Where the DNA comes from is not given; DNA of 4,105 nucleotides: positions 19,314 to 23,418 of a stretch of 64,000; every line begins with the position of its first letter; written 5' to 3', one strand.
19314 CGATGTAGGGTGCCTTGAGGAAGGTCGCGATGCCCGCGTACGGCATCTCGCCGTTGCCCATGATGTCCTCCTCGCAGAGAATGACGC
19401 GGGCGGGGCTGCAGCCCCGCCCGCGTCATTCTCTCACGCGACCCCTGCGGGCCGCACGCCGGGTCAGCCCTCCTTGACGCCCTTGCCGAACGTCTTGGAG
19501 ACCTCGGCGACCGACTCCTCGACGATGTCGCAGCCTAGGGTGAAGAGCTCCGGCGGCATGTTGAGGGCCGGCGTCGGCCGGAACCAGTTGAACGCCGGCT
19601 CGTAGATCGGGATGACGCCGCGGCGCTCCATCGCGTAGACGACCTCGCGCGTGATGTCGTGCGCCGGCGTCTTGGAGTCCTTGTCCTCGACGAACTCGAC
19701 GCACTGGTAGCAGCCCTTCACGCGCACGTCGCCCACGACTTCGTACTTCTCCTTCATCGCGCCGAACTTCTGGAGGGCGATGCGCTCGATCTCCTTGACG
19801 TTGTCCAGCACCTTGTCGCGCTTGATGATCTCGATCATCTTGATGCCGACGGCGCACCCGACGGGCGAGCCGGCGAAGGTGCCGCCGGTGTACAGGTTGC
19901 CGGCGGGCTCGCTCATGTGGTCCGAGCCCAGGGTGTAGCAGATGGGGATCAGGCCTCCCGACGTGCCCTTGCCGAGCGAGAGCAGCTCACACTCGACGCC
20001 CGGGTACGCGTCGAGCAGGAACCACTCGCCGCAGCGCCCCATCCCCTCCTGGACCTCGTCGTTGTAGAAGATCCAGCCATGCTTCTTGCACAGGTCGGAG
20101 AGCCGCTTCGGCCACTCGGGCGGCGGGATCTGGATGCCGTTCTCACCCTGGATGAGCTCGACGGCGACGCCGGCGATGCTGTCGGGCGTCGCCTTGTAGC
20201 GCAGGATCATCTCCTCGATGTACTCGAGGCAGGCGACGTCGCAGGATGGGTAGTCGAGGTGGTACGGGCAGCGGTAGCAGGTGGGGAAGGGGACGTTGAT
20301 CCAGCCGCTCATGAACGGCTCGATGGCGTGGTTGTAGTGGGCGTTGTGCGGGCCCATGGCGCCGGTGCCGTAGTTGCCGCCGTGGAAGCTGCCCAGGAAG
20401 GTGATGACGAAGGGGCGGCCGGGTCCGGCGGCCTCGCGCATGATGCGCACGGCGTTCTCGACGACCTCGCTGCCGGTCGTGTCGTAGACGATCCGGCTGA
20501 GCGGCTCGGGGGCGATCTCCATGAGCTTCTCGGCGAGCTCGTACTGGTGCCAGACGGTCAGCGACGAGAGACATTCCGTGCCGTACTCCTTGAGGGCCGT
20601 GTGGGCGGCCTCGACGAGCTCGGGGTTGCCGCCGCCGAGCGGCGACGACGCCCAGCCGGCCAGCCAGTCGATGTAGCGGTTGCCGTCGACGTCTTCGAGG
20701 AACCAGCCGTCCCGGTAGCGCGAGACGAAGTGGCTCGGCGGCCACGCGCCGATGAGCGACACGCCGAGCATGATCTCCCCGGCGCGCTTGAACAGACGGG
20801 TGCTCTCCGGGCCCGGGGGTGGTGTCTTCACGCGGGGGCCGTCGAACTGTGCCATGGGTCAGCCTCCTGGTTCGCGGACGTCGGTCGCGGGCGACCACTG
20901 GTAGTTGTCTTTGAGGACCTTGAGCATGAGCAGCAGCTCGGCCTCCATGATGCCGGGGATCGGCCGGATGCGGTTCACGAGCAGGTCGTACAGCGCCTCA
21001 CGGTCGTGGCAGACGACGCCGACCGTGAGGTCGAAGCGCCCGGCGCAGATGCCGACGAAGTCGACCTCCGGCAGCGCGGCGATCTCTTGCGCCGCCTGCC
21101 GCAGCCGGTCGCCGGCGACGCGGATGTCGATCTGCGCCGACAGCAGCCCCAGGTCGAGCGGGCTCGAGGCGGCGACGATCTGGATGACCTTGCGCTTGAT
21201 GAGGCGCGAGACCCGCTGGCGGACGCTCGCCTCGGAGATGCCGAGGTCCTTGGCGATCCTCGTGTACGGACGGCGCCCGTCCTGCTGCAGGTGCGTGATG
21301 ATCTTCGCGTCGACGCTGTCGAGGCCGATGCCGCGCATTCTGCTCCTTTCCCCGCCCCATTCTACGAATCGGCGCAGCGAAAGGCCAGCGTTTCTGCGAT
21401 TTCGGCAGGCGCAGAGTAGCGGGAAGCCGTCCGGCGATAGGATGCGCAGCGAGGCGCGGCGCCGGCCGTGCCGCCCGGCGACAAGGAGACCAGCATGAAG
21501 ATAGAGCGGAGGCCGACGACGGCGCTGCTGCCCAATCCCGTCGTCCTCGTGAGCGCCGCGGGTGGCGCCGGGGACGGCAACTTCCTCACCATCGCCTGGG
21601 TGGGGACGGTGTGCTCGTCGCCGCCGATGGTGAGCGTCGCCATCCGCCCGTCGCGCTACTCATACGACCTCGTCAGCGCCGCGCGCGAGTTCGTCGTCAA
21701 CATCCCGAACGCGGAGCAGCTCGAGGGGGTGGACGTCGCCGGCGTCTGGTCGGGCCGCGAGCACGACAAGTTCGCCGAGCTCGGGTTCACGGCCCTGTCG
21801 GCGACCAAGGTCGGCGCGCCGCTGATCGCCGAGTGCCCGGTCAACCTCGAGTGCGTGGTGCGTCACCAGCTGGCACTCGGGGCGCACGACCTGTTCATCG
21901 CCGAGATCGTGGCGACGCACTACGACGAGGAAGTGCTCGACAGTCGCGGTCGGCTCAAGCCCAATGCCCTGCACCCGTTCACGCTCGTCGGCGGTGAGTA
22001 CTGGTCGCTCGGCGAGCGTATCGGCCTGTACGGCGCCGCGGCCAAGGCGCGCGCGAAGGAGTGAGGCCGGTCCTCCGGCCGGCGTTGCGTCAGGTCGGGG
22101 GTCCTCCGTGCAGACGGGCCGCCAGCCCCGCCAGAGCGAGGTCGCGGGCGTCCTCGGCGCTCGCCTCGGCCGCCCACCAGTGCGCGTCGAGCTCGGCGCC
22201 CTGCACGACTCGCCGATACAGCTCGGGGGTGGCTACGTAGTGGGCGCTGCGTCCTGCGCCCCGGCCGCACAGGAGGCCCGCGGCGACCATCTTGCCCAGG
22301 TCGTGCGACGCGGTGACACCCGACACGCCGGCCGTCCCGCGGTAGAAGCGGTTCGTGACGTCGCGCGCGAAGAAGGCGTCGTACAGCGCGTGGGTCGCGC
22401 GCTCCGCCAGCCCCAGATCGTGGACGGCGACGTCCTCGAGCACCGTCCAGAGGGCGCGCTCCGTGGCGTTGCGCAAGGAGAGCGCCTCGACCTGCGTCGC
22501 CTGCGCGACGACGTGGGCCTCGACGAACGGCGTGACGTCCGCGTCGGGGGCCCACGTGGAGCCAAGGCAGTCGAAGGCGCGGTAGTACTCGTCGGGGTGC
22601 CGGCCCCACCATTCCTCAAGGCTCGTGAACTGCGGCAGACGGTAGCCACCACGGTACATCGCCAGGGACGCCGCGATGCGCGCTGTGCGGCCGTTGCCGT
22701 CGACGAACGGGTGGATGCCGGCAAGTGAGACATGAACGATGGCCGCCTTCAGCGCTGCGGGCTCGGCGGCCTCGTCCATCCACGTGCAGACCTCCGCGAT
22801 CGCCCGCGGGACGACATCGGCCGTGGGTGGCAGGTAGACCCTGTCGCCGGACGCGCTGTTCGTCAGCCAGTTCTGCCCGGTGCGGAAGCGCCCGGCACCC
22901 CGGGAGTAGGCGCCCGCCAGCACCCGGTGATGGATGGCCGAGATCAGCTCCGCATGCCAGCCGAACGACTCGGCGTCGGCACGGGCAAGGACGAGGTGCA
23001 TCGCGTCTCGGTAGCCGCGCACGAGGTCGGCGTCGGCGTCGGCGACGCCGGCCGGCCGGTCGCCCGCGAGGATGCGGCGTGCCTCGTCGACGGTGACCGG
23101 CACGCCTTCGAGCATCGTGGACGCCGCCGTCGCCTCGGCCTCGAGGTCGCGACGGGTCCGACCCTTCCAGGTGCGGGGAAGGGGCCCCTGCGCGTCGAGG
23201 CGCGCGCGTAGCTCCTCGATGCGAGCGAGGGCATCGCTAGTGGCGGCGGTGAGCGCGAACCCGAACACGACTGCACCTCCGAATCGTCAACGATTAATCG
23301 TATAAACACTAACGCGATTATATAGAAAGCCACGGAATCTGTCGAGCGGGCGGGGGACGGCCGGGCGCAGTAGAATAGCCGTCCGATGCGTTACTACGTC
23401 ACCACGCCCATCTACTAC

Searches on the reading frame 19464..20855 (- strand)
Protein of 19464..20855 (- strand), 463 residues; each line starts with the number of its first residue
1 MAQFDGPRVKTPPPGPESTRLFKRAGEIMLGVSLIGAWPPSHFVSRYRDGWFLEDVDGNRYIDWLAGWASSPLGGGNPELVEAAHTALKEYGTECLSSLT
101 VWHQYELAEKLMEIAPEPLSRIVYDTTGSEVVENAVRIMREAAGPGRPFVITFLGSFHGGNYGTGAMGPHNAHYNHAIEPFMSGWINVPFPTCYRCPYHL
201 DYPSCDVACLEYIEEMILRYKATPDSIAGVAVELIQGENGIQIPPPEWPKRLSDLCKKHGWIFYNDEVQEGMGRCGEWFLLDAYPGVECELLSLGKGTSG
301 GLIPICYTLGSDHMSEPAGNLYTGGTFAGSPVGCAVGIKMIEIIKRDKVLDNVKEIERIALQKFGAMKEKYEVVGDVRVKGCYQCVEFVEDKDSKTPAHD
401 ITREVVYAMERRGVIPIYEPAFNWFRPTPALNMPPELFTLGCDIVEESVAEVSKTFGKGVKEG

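Call 6: search_protein_families(library=pfam, proteins=[window:19464-20855:-])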
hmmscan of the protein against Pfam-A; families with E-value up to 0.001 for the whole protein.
window:19464-20855:- (463 aa): 1 family
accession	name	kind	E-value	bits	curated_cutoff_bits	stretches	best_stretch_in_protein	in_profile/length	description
PF00202.27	Aminotran_3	-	2e-75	254.4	30.5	1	46-446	14-400/403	Aminotransferase class-III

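Call 7: search_protein_families(library=ncbifam, proteins=[window:19464-20855:-])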
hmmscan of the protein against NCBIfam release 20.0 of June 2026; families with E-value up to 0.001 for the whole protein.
window:19464-20855:- (463 aa): 69 families (the best 25 are shown)
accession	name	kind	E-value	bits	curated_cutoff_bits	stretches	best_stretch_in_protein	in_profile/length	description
NF004426.0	PRK05769.1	equivalog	5.9e-86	289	552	1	5-452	4-440/441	acetyl ornithine aminotransferase family protein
NF005993.0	PRK08117.1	subfamily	4e-75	253.1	574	1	48-453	32-431/433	aspartate aminotransferase family protein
NF006228.0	PRK08360.1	equivalog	1.3e-70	238.3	608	1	52-453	34-428/443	aspartate aminotransferase family protein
TIGR00700.1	GABAtrnsam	equivalog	3e-65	220.5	506.65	1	47-450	21-419/420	4-aminobutyrate--2-oxoglutarate transaminase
NF004714.0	PRK06058.1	subfamily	1.5e-64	218.3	639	1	8-451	13-446/447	4-aminobutyrate--2-oxoglutarate transaminase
NF005376.0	PRK06918.1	equivalog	9.6e-64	215.4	676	1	47-449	42-441/451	4-aminobutyrate--2-oxoglutarate transaminase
NF049939.1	HyAminethphonNHLyPbfA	equivalog_domain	9.2e-63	212.2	525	1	48-414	50-405/442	(R)-1-hydroxy-2-aminoethylphosphonate ammonia-lyase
NF004755.0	PRK06082.1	equivalog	1.5e-61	208.2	467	1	48-454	61-454/459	aspartate aminotransferase family protein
NF006368.0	PRK08593.1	equivalog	2.5e-61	207.6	570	1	49-453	34-433/448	aspartate aminotransferase family protein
NF004171.0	PRK05639.1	equivalog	3.5e-61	207.4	639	1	5-451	2-443/457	alanine/serine racemase family protein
NF045634.1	LeuMetRace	equivalog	2.3e-60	204.5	800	1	54-453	36-428/432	leucine/methionine racemase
NF005102.0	PRK06541.1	equivalog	3.4e-57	194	574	1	49-405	42-402/460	aspartate aminotransferase family protein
NF004718.0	PRK06062.1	subfamily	9.2e-54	182.7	472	1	49-454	46-451/454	hypothetical protein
NF005985.0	PRK08088.1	equivalog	4.5e-53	180.5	713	1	53-453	35-425/426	4-aminobutyrate--2-oxoglutarate transaminase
TIGR00508.1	bioA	equivalog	7.7e-53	179.6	405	1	49-414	21-385/419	adenosylmethionine--8-amino-7-oxononanoate transaminase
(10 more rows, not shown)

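Call 27: find_homologous_proteins(query=window:19464-20855:-, max_evalue=1e-100)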
Query window:19464-20855:- (463 aa): 62 proteins with E <= 1e-100 among 8000 candidates.
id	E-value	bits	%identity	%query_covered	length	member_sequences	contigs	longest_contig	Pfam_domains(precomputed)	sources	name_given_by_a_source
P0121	0.0e+0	1025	92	100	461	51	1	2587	PF00202.28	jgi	jgi:4-aminobutyrate aminotransferase-like enzyme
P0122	6.1e-289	977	87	100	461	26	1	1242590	PF00202.28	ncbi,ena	-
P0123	1.3e-285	966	87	99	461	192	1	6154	PF00202.28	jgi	-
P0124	1.4e-262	890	80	100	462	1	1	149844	PF00202.28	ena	-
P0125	8.1e-257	871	77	99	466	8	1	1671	PF00202.28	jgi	jgi:4-aminobutyrate aminotransferase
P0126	7.8e-256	867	76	100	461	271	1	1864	PF00202.28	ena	-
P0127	7.2e-254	861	78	98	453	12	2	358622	PF00202.28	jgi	-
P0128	2.5e-253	859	77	99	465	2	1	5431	PF00202.28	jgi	jgi:4-aminobutyrate aminotransferase-like enzyme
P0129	3.5e-252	855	81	95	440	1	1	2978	PF00202.28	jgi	jgi:4-aminobutyrate aminotransferase-like enzyme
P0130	3.5e-248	842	76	99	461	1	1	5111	PF00202.28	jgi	jgi:4-aminobutyrate aminotransferase-like enzyme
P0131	2.7e-247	839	74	99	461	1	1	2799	PF00202.28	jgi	-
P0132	8.9e-243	824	73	98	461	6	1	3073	PF00202.28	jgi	jgi:4-aminobutyrate aminotransferase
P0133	1.2e-234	798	71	99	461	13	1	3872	PF00202.28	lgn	-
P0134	1.2e-233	794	71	98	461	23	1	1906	PF00202.28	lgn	-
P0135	3.6e-230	783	70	98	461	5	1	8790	PF00202.28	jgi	jgi:4-aminobutyrate aminotransferase-like enzyme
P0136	1.4e-223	761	68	99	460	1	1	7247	PF00202.28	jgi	jgi:4-aminobutyrate aminotransferase-like enzyme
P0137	4.9e-222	756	67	98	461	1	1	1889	PF00202.28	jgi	jgi:4-aminobutyrate aminotransferase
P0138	3.0e-220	750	67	98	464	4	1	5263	PF00202.28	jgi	jgi:4-aminobutyrate aminotransferase-like enzyme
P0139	4.0e-197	674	62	99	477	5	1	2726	PF00202.28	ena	-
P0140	1.2e-194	666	61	100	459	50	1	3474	PF00202.28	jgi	-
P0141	3.0e-191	654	65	90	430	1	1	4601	PF00202.28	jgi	jgi:4-aminobutyrate aminotransferase-like enzyme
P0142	3.7e-163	562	73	70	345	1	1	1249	PF00202.28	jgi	-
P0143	5.8e-163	561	78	64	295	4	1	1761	PF00202.28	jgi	-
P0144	4.4e-160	552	88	57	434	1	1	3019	PF00491.27,PF00202.28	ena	-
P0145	1.4e-144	500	73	60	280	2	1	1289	PF00202.28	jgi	jgi:4-aminobutyrate aminotransferase-like enzyme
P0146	8.5e-143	495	74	60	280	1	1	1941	PF00202.28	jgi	jgi:4-aminobutyrate aminotransferase-like enzyme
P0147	6.5e-141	488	47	98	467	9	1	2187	PF00202.28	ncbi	-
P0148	1.6e-140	487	48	98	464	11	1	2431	PF00202.28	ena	-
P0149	8.0e-140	485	48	98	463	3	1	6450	PF00202.28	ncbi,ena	-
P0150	1.5e-139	484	87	50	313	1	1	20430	PF00202.28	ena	-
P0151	1.9e-139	483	48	98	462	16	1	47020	PF00202.28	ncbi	-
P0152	3.4e-138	479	47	98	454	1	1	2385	PF00202.28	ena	-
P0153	7.1e-138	478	46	98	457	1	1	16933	PF00202.28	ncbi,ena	-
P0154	9.3e-137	475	48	98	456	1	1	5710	PF00202.28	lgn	-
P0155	1.8e-136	474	47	98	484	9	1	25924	PF00202.28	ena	-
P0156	3.2e-135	470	48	99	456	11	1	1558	PF00202.28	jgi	-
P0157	1.7e-134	467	47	99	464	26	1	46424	PF00202.28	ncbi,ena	-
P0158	7.2e-134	465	47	99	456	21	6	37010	PF00202.28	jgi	jgi:4-aminobutyrate aminotransferase-like enzyme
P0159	7.4e-134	465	47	97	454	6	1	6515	PF00202.28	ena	-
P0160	7.5e-134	465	47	98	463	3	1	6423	PF00202.28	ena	-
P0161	2.4e-133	463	48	98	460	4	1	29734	PF00202.28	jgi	jgi:4-aminobutyrate aminotransferase-like enzyme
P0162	3.4e-133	463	47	98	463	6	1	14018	PF00202.28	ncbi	-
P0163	3.5e-133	463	48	98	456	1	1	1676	PF00202.28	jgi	jgi:4-aminobutyrate aminotransferase-like enzyme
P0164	8.3e-132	458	47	97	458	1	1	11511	PF00202.28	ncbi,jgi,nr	ncbi:MAG: aminotransferase class III-fold pyridoxal phosphate-dependent enzyme [Chloroflexi bacteriu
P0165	8.6e-132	458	47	99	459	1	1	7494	PF00202.28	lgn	-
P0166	9.5e-132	458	47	98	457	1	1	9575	PF00202.28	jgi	jgi:4-aminobutyrate aminotransferase-like enzyme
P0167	4.0e-130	453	48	98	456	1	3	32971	PF00202.28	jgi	jgi:4-aminobutyrate aminotransferase-like enzyme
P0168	7.9e-130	452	45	97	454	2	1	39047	PF00202.28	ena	-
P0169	7.9e-130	452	45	99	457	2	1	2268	PF00202.28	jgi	jgi:4-aminobutyrate aminotransferase-like enzyme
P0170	9.1e-128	445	46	91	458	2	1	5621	PF00202.28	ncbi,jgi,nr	ncbi:MAG: aspartate aminotransferase family protein [Chloroflexi bacterium]|nr:aspartate aminotransf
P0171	2.7e-127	443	45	98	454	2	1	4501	PF00202.28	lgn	-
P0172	1.3e-124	435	73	56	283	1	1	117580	PF00202.28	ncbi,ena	-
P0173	1.0e-123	432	45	99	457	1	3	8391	PF00202.28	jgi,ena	jgi:4-aminobutyrate aminotransferase-like enzyme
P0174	3.0e-113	397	91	40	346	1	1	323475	PF00202.28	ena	-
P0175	9.7e-108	379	88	41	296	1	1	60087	PF00202.28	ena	-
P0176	2.3e-107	378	41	97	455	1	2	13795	PF00202.28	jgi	jgi:4-aminobutyrate aminotransferase-like enzyme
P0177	7.1e-106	373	42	97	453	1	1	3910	PF00202.28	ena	-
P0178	1.5e-105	372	41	96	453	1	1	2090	PF00202.28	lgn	-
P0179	7.1e-104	366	41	97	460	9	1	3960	PF00202.28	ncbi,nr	ncbi:MAG: aspartate aminotransferase family protein [Acidobacteria bacterium]|nr:MAG: aspartate amin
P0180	5.0e-103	363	41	95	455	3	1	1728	PF00202.28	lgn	-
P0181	8.1e-103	363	39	97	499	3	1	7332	PF00202.28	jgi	-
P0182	2.7e-101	358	40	96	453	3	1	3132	PF00202.28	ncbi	-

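Call 29: find_encoding_contigs(protein=P0121, flank=3000, max_places=6)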
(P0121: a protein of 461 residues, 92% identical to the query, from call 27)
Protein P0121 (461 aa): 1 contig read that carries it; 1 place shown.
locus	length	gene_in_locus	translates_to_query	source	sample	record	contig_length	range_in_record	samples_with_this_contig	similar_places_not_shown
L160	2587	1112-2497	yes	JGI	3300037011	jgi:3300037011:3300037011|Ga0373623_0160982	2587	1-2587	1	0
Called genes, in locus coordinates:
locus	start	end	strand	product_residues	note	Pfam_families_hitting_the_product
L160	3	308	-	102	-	?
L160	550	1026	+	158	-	PF13404:HTH_AsnC-type, PF13412:HTH_24, PF22451:NirdL-like_HTH (weak), PF22482:AsnC_trans_reg_3, PF01037:AsnC_trans_reg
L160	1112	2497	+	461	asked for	PF00202:Aminotran_3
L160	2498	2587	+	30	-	?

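Call 30: find_encoding_contigs(protein=P0174, flank=4000, max_places=4)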
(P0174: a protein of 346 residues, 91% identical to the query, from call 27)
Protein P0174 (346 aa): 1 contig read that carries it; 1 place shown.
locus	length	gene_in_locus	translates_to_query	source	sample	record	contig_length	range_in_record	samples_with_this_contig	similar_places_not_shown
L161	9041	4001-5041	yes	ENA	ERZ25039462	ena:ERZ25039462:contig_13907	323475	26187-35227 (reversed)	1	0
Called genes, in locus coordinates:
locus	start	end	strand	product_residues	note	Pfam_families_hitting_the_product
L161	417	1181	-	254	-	PF01026:TatD_DNase, PF04909:Amidohydro_2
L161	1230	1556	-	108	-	-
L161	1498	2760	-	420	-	PF00133:tRNA-synt_1, PF01406:tRNA-synt_1e (faint), PF09334:tRNA-synt_1g, PF00133:tRNA-synt_1 (weak)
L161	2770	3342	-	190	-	PF01613:Flavin_Reduct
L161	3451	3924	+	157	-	PF13404:HTH_AsnC-type, PF13412:HTH_24, PF22451:NirdL-like_HTH (weak), PF01037:AsnC_trans_reg, PF22482:AsnC_trans_reg_3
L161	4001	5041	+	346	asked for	PF00202:Aminotran_3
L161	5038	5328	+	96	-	-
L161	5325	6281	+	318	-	PF00491:Arginase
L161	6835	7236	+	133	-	PF13560:HTH_31, PF01381:HTH_3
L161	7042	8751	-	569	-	PF00072:Response_reg, PF00989:PAS (weak), PF08448:PAS_4, PF13426:PAS_9 (weak), PF00512:HisKA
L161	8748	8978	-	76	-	-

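Call 31: find_encoding_contigs(protein=P0122, flank=4000, max_places=4)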
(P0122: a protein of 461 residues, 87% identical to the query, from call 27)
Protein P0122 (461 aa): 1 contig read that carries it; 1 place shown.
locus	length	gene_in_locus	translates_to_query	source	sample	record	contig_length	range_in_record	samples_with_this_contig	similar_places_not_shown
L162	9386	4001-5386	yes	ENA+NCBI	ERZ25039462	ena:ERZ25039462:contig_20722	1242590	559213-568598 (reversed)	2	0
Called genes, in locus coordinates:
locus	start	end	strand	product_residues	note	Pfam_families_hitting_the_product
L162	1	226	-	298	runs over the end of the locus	PF00398:RrnaAD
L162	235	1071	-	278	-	PF01026:TatD_DNase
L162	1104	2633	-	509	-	PF00133:tRNA-synt_1, PF01406:tRNA-synt_1e (faint), PF09334:tRNA-synt_1g, PF00133:tRNA-synt_1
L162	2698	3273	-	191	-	PF01613:Flavin_Reduct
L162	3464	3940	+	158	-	PF13404:HTH_AsnC-type, PF13412:HTH_24, PF22451:NirdL-like_HTH (weak), PF01037:AsnC_trans_reg, PF22482:AsnC_trans_reg_3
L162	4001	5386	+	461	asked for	PF00202:Aminotran_3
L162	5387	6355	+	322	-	PF00491:Arginase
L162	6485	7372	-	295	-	PF02574:S-methyl_trans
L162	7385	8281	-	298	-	PF00590:TP_methylase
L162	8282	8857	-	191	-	PF00583:Acetyltransf_1, PF13420:Acetyltransf_4 (weak)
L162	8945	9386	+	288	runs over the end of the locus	PF03602:Cons_hypoth95 (faint), PF01555:N6_N4_Mtase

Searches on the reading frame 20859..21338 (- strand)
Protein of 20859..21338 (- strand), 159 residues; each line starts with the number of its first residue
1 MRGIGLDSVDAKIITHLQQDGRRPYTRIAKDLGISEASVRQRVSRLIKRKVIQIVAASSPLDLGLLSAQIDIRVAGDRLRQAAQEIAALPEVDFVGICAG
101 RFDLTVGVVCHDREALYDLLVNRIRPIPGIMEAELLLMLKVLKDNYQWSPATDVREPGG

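Call 6: search_protein_families(library=pfam, proteins=[window:20859-21338:-])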
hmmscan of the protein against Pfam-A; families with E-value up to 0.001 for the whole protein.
window:20859-21338:- (159 aa): 8 families
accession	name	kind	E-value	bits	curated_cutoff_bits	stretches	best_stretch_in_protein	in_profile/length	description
PF13404.12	HTH_AsnC-type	-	1.8e-14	53.7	27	1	6-46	1-41/42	AsnC-type helix-turn-helix domain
PF01037.27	AsnC_trans_reg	-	7.2e-12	45.5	25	1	70-139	1-71/73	Lrp/AsnC ligand binding domain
PF13412.12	HTH_24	-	9.1e-10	38.4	21.9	1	6-52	1-47/48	Winged helix-turn-helix DNA-binding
PF22482.2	AsnC_trans_reg_3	-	2.2e-09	37.8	24.4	1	77-149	18-93/95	PF0864 C-terminal dimeric alpha+beta barrel domain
PF22451.2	NirdL-like_HTH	-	1e-08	35.1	27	1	21-52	15-46/47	Siroheme decarboxylase NirDL-like HTH domain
PF08281.18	Sigma70_r4_2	-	0.00034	20.7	25.7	1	24-48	28-52/54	Sigma-70, region 4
PF08221.17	HTH_9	-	0.00042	20.8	23.4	1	7-53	12-58/62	RNA polymerase III subunit RPC82 helix-turn-helix domain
PF22980.2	Myb_DNA-bind_8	-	0.00059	19.6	27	0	13-49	11-47/50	Myb-like DNA-binding domain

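Call 7: search_protein_families(library=ncbifam, proteins=[window:20859-21338:-])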
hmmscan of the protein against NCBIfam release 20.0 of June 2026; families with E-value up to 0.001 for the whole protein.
window:20859-21338:- (159 aa): 11 families
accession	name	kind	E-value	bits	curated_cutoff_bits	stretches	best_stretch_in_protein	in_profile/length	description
NF040947.1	trans_reg_LysM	equivalog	3.7e-18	65.6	180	1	6-140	1-134/136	HTH-type transcriptional regulator LysM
NF053758.1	ChrTpTrnRegChrS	equivalog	8.3e-16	58.2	250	1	5-143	11-151/158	chromate efflux transcriptional regulator ChrS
NF008384.0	PRK11179.1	equivalog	5.7e-13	49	227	1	6-140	7-144/153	transcriptional regulator AsnC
NF040820.1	trans_reg_LrpA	equivalog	9.4e-13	48.3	250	1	6-139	2-137/141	HTH-type transcriptional regulator LrpA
NF008370.0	PRK11169.1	equivalog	4.4e-09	36.2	233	1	6-144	12-155/164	leucine-responsive transcriptional regulator Lrp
NF041395.1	TranRegLrpA1_Halo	equivalog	3.2e-08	33.7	250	1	7-136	4-135/142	HTH-type transcriptional regulator LrpA1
NF040708.3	Siroheme_Dcarb_AhbA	equivalog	7e-08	32.3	140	1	15-104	6-99/144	siroheme decarboxylase subunit alpha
NF041396.1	TranRegLrp_Halo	equivalog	7.7e-05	22.6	190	1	7-145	4-143/149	HTH-type transcriptional regulator Lrp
NF040707.3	Siroheme_Dcarb_AhbB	equivalog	0.00013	21.8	125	1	22-93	13-86/146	siroheme decarboxylase subunit beta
TIGR02937.1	sigma70-ECF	superfamily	0.0004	20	42.9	1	12-49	124-160/165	sigma-70 family RNA polymerase sigma factor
TIGR01884.1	cas_HTH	subfamily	0.00078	18.9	60.2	0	5-53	139-187/202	CRISPR-associated CARF protein Csa3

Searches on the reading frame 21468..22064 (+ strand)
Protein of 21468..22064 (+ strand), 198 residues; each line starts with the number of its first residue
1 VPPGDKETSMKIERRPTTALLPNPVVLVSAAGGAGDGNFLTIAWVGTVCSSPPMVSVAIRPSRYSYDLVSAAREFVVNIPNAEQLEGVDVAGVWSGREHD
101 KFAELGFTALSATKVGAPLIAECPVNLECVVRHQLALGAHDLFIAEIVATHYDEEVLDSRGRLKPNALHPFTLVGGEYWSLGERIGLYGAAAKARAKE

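Call 6: search_protein_families(library=pfam, proteins=[window:21468-22064:+])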
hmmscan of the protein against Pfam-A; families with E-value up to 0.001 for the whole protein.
window:21468-22064:+ (198 aa): 1 family
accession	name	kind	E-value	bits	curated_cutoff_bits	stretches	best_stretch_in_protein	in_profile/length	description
PF01613.24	Flavin_Reduct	-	3.5e-33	115.3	27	1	21-158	4-139/153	Flavin reductase like domain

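Call 7: search_protein_families(library=ncbifam, proteins=[window:21468-22064:+])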
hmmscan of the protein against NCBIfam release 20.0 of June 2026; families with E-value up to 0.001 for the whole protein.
window:21468-22064:+ (198 aa): 7 families
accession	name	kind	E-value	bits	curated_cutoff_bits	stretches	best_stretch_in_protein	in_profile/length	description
TIGR03615.1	RutF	equivalog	4.5e-12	46.3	254.75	1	16-152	8-139/156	NADH-dependent FMN reductase RutF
NF045919.1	HphnlacHdxRed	equivalog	7e-10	38.5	340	1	25-151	21-141/309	p-hydroxyphenylacetate 3-hydroxylase reductase component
NF045733.1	StyMonoxStyB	equivalog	8.6e-08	32.3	200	1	15-151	5-132/150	styrene monooxygenase NADH-dependent flavin reductase subunit StyB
TIGR02296.1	HpaC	equivalog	3.5e-06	27.1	205.95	1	19-151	6-135/154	4-hydroxyphenylacetate 3-monooxygenase, reductase component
NF045630.1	monooxsub_HsaB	equivalog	5.9e-06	26.2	230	1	50-146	46-136/186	3-hydroxy-9,10-secoandrosta-1,3,5(10)-triene-9,17-dione monooxygenase reductase subunit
NF052639.1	FlvnRedFerAPor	equivalog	5.4e-05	22.9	260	1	25-150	18-135/158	flavin reductase FerA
NF012030.0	PRK15486.1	equivalog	0.00079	19.2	315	1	15-148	11-141/170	4-hydroxyphenylacetate 3-monooxygenase reductase subunit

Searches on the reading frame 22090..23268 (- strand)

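Call 6: search_protein_families(library=pfam, proteins=[window:22090-23268:-])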
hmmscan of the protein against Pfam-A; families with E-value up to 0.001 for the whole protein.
window:22090-23268:- (392 aa): 1 family
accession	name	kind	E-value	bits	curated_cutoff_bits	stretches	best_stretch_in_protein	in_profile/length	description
PF02661.23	Fic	-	1.6e-18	67.8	24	1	107-202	5-91/93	Fic/DOC family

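Call 7: search_protein_families(library=ncbifam, proteins=[window:22090-23268:-])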
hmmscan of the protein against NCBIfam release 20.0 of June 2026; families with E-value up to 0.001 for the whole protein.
window:22090-23268:- (392 aa): 4 families
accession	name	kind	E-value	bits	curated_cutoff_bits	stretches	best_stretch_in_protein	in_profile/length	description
NF046030.1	ProtAdlyltaseSoFic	equivalog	4.4e-09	35.7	550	1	134-232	139-239/361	protein adenylyltransferase Fic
NF041381.1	XopAC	subfamily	5.9e-08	31.8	450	1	118-208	317-415/451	XopAC/AvrAC family type III secretion system effector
TIGR02613.1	mob_myst_B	hypoth_equivalog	7.7e-07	29.2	124.4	1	112-208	57-145/186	mobile mystery protein B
TIGR01550.1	DOC_P1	subfamily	0.00094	19.4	38.65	0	175-213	55-93/122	type II toxin-antitoxin system death-on-curing family toxin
